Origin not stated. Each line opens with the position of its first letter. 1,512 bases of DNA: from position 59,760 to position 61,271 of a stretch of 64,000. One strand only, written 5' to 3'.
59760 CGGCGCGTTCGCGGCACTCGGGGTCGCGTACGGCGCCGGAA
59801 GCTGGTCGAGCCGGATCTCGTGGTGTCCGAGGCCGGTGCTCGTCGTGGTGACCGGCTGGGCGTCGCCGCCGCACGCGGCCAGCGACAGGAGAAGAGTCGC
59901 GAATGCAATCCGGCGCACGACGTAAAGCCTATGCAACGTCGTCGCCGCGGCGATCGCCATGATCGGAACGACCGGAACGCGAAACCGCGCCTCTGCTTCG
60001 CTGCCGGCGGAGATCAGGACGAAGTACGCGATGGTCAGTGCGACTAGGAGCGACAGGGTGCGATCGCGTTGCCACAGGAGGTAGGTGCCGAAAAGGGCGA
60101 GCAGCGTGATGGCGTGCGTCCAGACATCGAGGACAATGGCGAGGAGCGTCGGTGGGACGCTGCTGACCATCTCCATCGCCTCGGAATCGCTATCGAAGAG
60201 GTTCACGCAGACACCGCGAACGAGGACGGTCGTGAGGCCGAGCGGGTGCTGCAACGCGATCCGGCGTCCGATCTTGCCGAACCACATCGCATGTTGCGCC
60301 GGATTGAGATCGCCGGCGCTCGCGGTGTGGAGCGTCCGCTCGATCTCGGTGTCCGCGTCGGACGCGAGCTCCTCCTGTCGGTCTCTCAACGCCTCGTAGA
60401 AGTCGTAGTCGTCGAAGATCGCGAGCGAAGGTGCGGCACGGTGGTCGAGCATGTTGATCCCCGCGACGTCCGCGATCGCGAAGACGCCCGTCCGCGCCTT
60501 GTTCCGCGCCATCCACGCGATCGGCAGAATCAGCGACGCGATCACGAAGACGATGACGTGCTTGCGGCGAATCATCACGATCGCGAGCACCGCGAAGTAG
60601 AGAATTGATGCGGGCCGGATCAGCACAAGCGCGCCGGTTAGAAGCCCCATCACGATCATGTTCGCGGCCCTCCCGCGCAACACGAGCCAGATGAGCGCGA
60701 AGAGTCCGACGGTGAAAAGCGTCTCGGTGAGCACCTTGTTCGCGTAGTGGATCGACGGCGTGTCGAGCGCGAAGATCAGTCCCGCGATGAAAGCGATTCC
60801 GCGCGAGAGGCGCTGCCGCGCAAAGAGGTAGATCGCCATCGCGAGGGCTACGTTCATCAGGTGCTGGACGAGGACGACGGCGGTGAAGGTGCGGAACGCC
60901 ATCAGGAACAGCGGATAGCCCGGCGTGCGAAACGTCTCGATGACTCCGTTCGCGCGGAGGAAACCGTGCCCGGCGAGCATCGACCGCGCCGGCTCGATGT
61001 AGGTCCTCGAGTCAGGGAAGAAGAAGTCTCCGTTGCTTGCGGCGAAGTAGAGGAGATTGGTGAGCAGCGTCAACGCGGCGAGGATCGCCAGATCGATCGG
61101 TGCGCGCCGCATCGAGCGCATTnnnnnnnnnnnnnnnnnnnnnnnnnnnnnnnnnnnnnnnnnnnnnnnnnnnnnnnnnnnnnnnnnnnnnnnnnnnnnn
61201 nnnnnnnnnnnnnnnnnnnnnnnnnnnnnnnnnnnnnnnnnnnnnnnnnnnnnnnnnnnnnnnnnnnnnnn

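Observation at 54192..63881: Six-gene co-directional cluster with three PilT-family ATPases, a glycosyltransferase-dehydrogenase fusion and an adjacent O-antigen-ligase-like gene, without other pilus genes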

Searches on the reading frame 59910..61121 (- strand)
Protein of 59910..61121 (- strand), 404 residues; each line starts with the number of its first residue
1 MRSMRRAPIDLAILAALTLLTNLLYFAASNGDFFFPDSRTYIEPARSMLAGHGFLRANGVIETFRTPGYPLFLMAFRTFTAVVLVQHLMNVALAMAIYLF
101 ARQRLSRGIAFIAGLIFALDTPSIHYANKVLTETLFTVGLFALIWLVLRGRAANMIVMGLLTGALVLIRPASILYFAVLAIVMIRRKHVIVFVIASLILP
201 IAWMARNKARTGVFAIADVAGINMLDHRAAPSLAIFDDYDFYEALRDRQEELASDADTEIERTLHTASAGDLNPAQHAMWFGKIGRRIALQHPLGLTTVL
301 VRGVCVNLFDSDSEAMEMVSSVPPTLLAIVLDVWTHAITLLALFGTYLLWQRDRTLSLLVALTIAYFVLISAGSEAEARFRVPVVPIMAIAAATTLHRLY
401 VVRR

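Call 28: find_related_loci(query=A2, collection=metagenome_contigs, flank=8000)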
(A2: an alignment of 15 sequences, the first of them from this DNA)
Query A2 (404 aa) in metagenome_contigs; peptide patterns used: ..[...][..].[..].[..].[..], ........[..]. (x = any residue, [..] = any of these).
300 stretches matched a pattern; 155 encode a relative of the query (tblastn E <= 1e-3); the best 80 are kept; 80 distinct loci.
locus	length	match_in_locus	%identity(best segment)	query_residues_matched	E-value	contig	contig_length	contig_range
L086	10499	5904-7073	80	3-393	0e+0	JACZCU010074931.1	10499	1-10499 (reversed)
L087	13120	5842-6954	54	20-393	2e-122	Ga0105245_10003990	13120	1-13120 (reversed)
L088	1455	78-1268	49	10-393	2e-128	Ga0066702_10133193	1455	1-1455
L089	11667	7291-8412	52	22-393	1e-117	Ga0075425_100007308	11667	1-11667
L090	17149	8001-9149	53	17-393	8e-115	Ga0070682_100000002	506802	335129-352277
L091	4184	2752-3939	49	5-397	3e-116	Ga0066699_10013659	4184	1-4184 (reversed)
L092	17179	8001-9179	50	6-394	3e-114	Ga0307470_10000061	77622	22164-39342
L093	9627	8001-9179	50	6-394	3e-114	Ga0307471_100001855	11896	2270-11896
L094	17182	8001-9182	51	1-393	3e-114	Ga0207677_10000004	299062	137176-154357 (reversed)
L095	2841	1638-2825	49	5-397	1e-117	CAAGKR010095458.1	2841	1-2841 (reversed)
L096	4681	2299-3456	50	10-393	6e-114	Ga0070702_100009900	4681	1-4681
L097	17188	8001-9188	51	1-394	3e-113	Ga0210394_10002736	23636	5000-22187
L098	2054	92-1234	53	12-393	2e-119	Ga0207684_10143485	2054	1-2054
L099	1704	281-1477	50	4-399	2e-120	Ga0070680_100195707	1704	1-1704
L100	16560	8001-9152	51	19-403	4e-111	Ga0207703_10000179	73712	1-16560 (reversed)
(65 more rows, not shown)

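Call 31: search_solved_structures(query=A2, max_evalue=10)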
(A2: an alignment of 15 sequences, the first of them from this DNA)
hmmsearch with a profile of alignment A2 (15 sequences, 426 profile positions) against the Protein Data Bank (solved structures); distinct sequences matched with E-value up to 10: 1.
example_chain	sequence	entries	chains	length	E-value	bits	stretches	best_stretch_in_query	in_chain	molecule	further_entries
2xrh_A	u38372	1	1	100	0.77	11.5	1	245-293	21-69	PROTEIN HP0721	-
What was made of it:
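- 59919..61121 (-): GT-C fold membrane glycosyltransferase (PMT_2/GT39-83-like, about 400 aa). No sequence relative exists in the PDB (call 31).
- Tried and rejected: A profile search of the GT alignment against PDB sequences found nothing (call 31), so classification had to rest on the predicted fold.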

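Call 44: predict_structure(alignment_id=A2)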
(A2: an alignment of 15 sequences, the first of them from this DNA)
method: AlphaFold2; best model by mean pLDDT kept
length: 404 residues; sequences in the alignment: 15
mean_pLDDT: 86.8   pTM: 0.86
mean pLDDT of the five models: 86.8, 85.6, 81.6, 81.5, 81.1
residues with pLDDT >= 90: 210; 70-90: 165; 50-70: 25; < 50: 4
segments of 3 or more residues with pLDDT < 50: none
pLDDT, mean of each block of 10 residues (from residue 1): 75 96 86 56 73 74 74 68 82 96 95 96 82 87 91 89 89 84 87 93 90 82 89 93 93 96 94 89 94 94 88 84 89 93 97 94 88 65 92 97 85
secondary structure, 60 per line:
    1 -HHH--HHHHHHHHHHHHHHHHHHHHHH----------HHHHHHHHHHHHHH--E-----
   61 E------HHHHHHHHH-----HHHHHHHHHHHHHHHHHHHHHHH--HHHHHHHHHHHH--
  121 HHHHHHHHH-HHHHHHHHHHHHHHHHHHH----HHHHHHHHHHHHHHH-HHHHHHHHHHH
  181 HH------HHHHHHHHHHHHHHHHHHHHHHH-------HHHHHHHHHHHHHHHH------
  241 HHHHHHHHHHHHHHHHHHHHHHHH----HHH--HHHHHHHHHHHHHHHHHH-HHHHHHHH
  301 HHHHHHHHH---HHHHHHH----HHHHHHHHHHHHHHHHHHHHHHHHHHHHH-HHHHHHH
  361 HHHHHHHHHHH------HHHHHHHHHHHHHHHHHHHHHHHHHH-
elements in order: H7-28 H39-52 H68-76 H82-104 H107-118 H121-129 H131-149 H154-168 H170-182 H189-211 H219-234 H241-264 H274-291 H293-309 H313-319 H324-352 H354-371 H378-403
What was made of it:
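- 59919..61121 (-): The model has pLDDT 86.8 (call 44).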

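Call 48: fold_search(model_id=the predicted structure, library=pdb)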
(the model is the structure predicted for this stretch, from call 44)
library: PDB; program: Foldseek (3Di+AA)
matches with E <= 10: 142; with E <= 0.001: 5
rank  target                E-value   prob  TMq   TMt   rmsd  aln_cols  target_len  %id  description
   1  6gxc_A                7.1e-05  1.00  0.50  0.31  13.1       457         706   16  Bacterial oligosaccharyltransferase PglB in complex with an inhibitory peptide and a reactive lipid-linked oligosaccha (released 2018-11-14)
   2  5ogl_A                9.1e-05  1.00  0.49  0.31  14.2       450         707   16  Structure of bacterial oligosaccharyltransferase PglB in complex with an acceptor peptide and an lipid-linked oligosac (released 2017-10-25)
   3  9n9j_I                1.5e-04  1.00  0.52  0.32  14.5       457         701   12  Structure of a GRP94 folding intermediate engaged with a CCDC134- and FKBP11-bound secretory translocon (released 2025-11-19)
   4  3rce_A                2.4e-04  1.00  0.49  0.32  14.4       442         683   14  Bacterial oligosaccharyltransferase PglB (released 2011-06-15)
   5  7e9s_A                2.9e-04  1.00  0.52  0.27  14.7       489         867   12  Archaeal oligosaccharyltransferase AglB from Archaeoglobus fulgidus in complex with an inhibitory peptide and a dolich (released 2021-09-08)
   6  5gmy_A                1.3e-03  1.00  0.53  0.28  14.4       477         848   11  Crystal structure of the Archaeoglobus fulgidus oligosaccharyltransferase (O29867_ARCFU) tethered with an acceptor pep (released 2017-02-01)
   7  8agc_A                1.6e-03  1.00  0.49  0.31  14.1       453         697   13  Structure of yeast oligosaccharylransferase complex with lipid-linked oligosaccharide and non-acceptor peptide bound (released 2022-12-07)
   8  7oci_F                2.1e-03  1.00  0.49  0.33  15.9       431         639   11  Cryo-EM structure of yeast Ost6p containing oligosaccharyltransferase complex (released 2022-02-16)
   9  6s7o_A                2.9e-03  1.00  0.51  0.34  14.0       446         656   12  Cryo-EM structure of human oligosaccharyltransferase complex OST-A (released 2019-12-18)
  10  6ezn_F                3.1e-03  1.00  0.51  0.34  14.3       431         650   12  Cryo-EM structure of the yeast oligosaccharyltransferase (OST) complex (released 2018-01-17)
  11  3wak                  3.3e-03  1.00  0.51  0.26  14.2       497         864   12  Crystal structure of the Archaeoglobus fulgidus oligosaccharyltransferase (O29867_ARCFU) in the apo form (released 2013-10-30)
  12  8agb_A                3.4e-03  1.00  0.50  0.33  13.8       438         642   11  Structure of yeast oligosaccharylransferase complex with lipid-linked oligosaccharide bound (released 2022-12-07)
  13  5f15                  4.3e-03  1.00  0.40  0.31  15.7       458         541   14  Crystal Structure of ArnT from Cupriavidus metallidurans bound to Undecaprenyl phosphate (released 2016-02-17)
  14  5ezm                  6.3e-03  1.00  0.38  0.30  17.2       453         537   14  Crystal Structure of ArnT from Cupriavidus metallidurans in the apo state (released 2016-02-17)
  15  3waj                  6.6e-03  1.00  0.46  0.25  17.8       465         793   12  Crystal structure of the Archaeoglobus fulgidus oligosaccharyltransferase (O29867_ARCFU) complex with Zn and sulfate (released 2013-10-30)
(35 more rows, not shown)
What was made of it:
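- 59919..61121 (-): The best PDB folds are PglB, AglB, STT3, ArnT, Emb and AftB at a query-normalised TM-score of about 0.5 (call 48).
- On GT-C glycosyltransferases (PMT_2 / GT39 / GT83-like): The best PDB matches are PglB, AglB, STT3, ArnT, Emb and AftB, with probability 1.0 and a query-normalised TM-score of about 0.5 (call 48).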
